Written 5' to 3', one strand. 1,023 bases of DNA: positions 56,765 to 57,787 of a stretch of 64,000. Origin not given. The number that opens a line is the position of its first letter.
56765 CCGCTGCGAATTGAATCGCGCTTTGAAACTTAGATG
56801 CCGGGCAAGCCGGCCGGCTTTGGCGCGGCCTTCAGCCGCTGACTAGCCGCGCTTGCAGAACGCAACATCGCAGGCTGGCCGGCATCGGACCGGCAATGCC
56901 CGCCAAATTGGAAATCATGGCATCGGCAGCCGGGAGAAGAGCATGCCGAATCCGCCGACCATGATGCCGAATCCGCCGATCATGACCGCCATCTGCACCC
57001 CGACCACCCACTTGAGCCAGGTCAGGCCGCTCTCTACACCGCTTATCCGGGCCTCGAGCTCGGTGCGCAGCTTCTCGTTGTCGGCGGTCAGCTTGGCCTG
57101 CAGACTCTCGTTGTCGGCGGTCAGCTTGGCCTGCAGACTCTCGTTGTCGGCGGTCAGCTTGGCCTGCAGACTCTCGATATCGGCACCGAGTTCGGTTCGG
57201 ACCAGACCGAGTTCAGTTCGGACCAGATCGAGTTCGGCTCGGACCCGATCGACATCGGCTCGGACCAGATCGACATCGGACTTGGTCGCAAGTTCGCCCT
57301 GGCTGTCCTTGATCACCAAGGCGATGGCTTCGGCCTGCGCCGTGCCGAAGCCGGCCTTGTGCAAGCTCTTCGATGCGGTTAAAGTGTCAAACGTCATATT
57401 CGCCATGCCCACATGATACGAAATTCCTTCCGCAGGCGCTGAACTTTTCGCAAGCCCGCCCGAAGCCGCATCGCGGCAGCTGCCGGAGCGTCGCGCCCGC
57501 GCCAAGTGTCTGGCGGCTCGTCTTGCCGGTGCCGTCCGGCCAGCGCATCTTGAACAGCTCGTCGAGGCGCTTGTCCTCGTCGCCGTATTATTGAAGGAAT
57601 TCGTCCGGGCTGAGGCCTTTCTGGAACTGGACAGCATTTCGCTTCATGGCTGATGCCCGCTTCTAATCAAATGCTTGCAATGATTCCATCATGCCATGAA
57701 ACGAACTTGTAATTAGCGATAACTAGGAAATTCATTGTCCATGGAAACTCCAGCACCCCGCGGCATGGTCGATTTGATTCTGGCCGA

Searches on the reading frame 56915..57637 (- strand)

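Call 62: search_protein_families(library=pfam, proteins=[window:56915-57637:-], max_evalue=0.01)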
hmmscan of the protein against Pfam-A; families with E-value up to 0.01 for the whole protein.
window:56915-57637:- (240 aa): 7 families
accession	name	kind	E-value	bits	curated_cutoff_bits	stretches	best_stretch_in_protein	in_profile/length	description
PF07798.16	CCDC90-like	-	7.8e-07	29.5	33.5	1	83-194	1-119/175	Coiled-coil domain-containing protein 90-like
PF01442.23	Apolipoprotein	-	1.1e-06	28.9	90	1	118-203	24-106/190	Apolipoprotein A1/A4/E domain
PF02120.21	Flg_hook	-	0.0015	18.8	29.8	1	156-196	26-66/85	Flagellar hook-length control protein FliK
PF04513.17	Baculo_PEP_C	-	0.0021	18.5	38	1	131-206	35-109/140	Baculovirus polyhedron envelope protein, PEP, C terminus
PF07902.16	Gp58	-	0.0026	16.6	34.5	1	130-203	186-256/594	gp58-like protein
PF06810.17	Phage_scaffold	-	0.0058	17.1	35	1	92-193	6-98/170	Phage capsid assembly scaffolding protein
PF23404.1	FAZ1_C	-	0.0093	16.5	27.6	0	181-195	12-26/35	FAZ1, C-terminal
